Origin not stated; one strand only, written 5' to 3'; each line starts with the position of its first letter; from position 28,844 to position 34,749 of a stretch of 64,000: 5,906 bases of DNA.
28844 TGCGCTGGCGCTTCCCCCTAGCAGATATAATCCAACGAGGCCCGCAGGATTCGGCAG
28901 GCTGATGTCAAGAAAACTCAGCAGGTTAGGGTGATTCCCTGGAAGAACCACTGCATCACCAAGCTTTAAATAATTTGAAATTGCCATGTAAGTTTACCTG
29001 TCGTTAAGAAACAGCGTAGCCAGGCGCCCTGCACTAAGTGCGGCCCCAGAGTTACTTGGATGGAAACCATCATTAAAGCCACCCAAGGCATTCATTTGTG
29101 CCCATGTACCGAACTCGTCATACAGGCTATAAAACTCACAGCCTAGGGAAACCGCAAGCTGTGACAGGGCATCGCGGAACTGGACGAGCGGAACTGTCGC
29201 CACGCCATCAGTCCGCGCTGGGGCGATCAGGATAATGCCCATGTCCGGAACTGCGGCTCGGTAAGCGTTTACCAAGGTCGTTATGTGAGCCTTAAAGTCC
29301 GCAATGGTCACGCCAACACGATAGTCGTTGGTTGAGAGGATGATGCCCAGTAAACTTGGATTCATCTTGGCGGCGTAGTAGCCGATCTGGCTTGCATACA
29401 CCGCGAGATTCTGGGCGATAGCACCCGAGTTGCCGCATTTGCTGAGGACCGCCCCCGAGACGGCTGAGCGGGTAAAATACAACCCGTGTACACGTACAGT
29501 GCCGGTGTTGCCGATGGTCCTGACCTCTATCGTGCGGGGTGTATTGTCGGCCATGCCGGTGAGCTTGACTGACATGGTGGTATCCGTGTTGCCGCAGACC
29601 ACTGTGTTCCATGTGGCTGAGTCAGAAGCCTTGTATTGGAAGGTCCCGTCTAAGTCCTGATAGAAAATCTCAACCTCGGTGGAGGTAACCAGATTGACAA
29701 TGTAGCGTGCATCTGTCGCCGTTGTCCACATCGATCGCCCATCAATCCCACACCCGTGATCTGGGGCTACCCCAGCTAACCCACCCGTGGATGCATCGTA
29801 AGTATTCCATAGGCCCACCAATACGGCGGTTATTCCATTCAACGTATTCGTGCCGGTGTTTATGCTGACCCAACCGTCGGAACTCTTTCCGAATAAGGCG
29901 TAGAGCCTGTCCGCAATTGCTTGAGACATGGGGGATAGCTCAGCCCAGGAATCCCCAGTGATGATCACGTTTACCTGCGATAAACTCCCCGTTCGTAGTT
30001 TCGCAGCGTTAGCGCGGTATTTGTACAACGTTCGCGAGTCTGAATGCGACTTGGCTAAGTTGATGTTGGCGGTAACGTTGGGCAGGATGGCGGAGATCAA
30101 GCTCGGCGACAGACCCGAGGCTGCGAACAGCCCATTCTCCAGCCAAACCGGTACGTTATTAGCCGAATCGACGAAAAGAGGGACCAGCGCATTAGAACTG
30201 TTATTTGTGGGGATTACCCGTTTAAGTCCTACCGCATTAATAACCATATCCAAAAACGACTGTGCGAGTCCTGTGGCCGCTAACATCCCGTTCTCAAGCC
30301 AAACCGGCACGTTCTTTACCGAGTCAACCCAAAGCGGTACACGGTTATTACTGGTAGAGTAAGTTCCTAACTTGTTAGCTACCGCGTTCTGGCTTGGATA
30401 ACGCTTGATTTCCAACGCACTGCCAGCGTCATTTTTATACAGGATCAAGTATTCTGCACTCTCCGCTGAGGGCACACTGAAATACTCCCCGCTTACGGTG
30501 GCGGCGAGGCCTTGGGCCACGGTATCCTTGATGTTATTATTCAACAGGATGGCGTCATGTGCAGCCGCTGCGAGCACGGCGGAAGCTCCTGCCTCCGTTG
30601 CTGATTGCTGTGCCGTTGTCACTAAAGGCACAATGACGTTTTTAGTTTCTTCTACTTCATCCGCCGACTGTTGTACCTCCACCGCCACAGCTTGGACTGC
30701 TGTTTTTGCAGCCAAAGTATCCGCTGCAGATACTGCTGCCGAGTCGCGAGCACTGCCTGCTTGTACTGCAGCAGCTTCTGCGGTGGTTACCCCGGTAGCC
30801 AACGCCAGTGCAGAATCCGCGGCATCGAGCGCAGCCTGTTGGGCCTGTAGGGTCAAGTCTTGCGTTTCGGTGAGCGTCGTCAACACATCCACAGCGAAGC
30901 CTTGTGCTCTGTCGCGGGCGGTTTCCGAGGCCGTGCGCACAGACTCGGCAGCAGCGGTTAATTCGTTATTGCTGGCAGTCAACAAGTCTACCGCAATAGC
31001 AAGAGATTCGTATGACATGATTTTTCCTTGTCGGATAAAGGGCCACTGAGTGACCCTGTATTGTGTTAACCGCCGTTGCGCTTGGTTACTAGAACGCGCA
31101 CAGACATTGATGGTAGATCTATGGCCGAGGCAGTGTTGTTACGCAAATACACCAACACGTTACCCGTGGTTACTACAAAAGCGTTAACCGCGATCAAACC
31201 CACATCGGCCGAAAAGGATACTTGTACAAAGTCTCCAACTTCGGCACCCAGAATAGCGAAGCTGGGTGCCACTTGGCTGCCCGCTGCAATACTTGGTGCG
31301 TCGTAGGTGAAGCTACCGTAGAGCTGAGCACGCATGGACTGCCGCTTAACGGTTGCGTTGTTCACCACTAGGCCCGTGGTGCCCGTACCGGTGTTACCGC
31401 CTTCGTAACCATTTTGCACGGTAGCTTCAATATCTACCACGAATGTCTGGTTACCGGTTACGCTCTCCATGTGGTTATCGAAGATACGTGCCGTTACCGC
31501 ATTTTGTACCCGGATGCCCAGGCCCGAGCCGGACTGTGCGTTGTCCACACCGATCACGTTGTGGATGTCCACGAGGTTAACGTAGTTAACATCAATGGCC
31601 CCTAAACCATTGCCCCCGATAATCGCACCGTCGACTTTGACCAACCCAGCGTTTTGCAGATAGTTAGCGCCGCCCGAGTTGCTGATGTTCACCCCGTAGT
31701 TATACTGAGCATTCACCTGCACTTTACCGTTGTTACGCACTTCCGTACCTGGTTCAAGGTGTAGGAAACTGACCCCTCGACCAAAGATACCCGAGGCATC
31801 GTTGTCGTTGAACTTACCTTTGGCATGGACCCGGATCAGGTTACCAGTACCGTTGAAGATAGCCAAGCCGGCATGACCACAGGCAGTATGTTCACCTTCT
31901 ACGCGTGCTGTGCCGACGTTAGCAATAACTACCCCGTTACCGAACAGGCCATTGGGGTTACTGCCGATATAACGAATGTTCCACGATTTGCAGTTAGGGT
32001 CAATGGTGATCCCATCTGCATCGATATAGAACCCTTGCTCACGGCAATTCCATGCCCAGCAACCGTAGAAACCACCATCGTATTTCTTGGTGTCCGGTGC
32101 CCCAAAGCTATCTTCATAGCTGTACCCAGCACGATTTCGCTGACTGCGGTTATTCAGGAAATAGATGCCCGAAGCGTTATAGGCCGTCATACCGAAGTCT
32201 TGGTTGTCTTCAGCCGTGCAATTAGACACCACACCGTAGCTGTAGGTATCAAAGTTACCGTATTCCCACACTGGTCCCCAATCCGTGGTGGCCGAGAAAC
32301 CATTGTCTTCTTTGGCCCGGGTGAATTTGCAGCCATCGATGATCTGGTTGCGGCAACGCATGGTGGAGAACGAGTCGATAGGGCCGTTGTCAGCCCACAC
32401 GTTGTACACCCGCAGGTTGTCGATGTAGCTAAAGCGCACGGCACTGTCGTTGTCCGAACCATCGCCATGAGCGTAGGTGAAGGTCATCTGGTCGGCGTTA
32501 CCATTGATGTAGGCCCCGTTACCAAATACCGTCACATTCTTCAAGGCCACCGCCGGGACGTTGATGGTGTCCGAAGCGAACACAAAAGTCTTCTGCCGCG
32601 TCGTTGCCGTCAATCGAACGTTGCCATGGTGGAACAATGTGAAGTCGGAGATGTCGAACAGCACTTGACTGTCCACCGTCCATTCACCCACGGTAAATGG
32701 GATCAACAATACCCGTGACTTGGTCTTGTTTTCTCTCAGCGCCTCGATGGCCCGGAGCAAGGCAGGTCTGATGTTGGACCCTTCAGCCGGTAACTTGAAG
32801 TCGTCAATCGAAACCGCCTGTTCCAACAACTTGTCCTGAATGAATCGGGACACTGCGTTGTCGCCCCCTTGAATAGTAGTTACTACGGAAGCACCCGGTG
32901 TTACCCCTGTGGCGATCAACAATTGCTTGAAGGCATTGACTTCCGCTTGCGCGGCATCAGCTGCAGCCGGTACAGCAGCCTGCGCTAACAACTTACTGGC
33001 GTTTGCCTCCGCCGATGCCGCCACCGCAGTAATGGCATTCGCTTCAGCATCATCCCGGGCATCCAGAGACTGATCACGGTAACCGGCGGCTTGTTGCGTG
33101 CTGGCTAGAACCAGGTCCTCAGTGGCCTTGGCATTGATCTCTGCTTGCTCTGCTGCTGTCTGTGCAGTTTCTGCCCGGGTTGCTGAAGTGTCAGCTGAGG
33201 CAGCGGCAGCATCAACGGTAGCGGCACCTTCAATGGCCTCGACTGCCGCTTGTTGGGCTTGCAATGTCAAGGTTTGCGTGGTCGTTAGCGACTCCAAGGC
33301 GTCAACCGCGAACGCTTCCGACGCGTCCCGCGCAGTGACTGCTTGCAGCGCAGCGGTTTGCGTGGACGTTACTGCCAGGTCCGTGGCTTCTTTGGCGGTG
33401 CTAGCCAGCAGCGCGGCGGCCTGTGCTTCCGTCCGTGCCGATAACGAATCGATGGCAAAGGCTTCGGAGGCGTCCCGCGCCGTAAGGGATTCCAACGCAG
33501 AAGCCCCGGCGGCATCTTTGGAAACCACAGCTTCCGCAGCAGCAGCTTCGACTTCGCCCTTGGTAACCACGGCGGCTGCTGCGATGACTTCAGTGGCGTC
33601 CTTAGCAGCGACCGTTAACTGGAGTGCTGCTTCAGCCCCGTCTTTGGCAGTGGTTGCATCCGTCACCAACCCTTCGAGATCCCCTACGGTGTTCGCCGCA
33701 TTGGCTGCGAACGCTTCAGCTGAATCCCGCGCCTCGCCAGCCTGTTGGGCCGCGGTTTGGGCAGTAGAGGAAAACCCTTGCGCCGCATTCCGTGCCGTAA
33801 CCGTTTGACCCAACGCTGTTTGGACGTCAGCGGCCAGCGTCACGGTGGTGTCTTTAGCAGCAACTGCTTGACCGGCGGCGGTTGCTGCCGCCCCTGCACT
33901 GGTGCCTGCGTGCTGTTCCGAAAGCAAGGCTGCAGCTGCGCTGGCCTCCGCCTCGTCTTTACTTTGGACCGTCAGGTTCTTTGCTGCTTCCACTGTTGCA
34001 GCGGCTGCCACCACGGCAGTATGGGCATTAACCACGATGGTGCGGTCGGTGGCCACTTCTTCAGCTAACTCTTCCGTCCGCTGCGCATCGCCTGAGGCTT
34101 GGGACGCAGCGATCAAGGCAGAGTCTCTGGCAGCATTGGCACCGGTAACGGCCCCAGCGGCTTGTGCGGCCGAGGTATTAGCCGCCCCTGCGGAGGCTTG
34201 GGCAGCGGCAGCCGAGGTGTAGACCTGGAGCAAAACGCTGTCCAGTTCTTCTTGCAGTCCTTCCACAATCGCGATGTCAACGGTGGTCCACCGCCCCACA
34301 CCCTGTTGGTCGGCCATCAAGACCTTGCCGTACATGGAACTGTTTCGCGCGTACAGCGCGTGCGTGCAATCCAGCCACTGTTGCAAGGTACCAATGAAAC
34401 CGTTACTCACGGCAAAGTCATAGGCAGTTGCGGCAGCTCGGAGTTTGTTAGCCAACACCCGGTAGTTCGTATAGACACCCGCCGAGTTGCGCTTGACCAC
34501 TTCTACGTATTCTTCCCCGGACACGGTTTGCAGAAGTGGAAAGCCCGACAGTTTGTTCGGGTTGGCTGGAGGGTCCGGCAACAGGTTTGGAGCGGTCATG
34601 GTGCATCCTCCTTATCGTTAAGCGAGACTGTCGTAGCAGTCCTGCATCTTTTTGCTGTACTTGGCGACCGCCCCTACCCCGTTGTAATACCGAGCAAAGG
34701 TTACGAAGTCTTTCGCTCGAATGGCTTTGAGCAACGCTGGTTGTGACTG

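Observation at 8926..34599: ~25.7-kb multi-depolymerase cassette in a phiKZ-like jumbo phage: ten fibre/spike proteins sorted into three N-terminal docking classes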

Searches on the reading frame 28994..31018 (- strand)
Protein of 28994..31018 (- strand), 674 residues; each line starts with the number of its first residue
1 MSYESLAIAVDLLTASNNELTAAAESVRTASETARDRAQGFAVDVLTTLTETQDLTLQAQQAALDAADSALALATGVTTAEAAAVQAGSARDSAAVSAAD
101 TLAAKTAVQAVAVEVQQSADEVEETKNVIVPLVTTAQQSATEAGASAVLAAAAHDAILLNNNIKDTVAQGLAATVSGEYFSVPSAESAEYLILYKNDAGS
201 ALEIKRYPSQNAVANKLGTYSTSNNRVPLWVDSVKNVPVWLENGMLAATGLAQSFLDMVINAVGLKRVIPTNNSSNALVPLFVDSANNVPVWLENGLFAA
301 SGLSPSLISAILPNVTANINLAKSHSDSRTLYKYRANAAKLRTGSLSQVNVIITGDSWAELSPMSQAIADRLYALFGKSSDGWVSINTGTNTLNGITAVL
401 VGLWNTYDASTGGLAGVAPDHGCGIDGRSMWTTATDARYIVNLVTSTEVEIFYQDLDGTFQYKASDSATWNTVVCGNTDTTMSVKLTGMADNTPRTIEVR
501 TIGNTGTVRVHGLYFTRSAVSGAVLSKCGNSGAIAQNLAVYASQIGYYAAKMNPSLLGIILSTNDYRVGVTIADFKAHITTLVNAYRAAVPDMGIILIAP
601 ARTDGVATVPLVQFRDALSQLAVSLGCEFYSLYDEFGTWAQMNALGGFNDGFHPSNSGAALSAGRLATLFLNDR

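Call 5: search_protein_families(library=pfam, proteins=[window:28994-31018:-], max_evalue=0.01)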
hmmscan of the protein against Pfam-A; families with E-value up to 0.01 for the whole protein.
window:28994-31018:- (674 aa): 2 families
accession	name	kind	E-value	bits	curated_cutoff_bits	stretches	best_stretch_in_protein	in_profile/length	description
PF13472.12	Lipase_GDSL_2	-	1.2e-09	39.4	32.9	1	528-660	39-177/178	GDSL-like Lipase/Acylhydrolase family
PF00657.28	Lipase_GDSL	-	2.8e-05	24.8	23.6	1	534-663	103-205/208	GDSL-like Lipase/Acylhydrolase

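Call 10: search_protein_families(library=phrogs, proteins=[window:28994-31018:-], max_evalue=0.001)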
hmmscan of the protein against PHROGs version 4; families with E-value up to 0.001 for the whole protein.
window:28994-31018:- (674 aa): 2 families
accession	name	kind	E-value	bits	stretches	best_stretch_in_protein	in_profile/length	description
phrog_14987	-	unknown function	6.2e-93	313.4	1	174-670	142-622/625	-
phrog_38670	-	tail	5.5e-14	51.7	1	342-623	927-1221/1280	tail fiber protein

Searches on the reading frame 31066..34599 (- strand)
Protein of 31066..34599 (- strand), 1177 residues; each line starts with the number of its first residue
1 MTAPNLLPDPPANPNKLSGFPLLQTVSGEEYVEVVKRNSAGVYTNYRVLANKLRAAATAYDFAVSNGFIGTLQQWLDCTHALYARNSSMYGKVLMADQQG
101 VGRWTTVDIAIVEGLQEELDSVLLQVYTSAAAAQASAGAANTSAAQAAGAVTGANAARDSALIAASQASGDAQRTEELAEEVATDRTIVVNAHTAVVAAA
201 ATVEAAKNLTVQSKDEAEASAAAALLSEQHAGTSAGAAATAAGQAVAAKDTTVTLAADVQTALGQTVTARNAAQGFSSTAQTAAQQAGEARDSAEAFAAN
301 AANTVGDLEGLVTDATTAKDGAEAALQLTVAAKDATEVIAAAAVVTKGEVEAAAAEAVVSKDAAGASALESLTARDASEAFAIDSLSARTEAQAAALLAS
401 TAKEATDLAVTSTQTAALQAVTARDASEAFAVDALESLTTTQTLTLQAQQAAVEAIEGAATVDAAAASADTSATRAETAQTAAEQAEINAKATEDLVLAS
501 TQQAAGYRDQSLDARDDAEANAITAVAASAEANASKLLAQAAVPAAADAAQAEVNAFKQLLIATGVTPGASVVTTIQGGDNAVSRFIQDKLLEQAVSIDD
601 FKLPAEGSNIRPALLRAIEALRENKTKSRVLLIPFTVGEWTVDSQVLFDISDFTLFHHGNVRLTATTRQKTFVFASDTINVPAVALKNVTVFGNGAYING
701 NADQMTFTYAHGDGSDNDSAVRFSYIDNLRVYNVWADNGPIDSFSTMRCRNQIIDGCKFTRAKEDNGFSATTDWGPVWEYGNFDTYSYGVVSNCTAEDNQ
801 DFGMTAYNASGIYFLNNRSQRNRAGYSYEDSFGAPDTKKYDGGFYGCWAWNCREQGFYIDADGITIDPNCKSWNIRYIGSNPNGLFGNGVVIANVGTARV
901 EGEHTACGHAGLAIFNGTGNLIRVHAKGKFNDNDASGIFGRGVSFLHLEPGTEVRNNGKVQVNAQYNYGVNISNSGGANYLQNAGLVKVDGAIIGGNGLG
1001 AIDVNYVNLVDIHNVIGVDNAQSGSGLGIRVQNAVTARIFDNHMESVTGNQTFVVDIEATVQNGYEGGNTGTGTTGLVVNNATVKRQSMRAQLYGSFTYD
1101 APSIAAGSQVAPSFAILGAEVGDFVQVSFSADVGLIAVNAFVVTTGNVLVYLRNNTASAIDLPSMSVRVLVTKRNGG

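Call 5: search_protein_families(library=pfam, proteins=[window:31066-34599:-], max_evalue=0.01)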
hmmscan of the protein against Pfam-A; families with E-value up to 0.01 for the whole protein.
window:31066-34599:- (1177 aa): 1 family
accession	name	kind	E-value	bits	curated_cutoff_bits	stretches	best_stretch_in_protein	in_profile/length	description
PF13229.12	Beta_helix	-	0.0025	17.9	25.9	1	685-829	12-145/158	Right handed beta helix region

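Call 10: search_protein_families(library=phrogs, proteins=[window:31066-34599:-], max_evalue=0.001)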
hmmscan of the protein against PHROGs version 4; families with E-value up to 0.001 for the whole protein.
window:31066-34599:- (1177 aa): 0 families

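Call 28: search_protein_families(library=pfam, proteins=[window:31066-34599:-], max_evalue=5)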
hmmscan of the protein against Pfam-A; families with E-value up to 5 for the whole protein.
window:31066-34599:- (1177 aa): 1 family
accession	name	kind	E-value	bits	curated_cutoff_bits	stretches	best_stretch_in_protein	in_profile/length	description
PF13229.12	Beta_helix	-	0.0025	17.9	25.9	1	685-829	12-145/158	Right handed beta helix region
